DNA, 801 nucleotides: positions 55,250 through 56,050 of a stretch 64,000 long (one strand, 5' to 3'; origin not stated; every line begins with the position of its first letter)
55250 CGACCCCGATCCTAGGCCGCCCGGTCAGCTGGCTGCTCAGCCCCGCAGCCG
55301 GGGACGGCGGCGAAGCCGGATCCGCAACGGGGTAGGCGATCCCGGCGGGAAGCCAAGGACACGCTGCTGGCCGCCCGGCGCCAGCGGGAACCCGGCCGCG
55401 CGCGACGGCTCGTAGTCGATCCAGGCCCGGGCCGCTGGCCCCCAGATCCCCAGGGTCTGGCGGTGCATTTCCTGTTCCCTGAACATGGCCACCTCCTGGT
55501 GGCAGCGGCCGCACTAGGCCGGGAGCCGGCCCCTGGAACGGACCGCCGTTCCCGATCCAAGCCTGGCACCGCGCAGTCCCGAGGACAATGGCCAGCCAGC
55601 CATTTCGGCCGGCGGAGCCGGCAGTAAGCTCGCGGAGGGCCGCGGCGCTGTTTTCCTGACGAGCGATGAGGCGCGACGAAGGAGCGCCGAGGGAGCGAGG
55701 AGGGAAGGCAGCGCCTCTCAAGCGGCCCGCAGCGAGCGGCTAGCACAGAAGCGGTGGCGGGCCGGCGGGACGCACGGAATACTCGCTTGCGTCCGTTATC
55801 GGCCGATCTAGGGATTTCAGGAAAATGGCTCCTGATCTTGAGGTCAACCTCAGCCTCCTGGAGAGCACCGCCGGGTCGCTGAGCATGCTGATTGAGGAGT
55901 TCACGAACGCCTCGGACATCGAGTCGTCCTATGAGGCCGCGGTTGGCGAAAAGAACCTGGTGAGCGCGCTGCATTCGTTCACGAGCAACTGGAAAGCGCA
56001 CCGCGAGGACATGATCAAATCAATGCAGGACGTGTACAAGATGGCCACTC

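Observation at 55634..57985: Second copy of the element heads a four-gene operon of unknown function with translationally coupled genes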

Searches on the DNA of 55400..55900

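Call 21: search_rna_families(source=window, start=55400, end=55900, threshold=evalue, max_evalue=10)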
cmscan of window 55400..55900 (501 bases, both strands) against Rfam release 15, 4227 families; matches with E-value up to 10: 1.
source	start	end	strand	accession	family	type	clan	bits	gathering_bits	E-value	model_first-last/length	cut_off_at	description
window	55643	55716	+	RF02984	DUF3800-X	Gene; sRNA;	-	14.6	38.2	5.6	1-73/73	no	DUF3800-X RNA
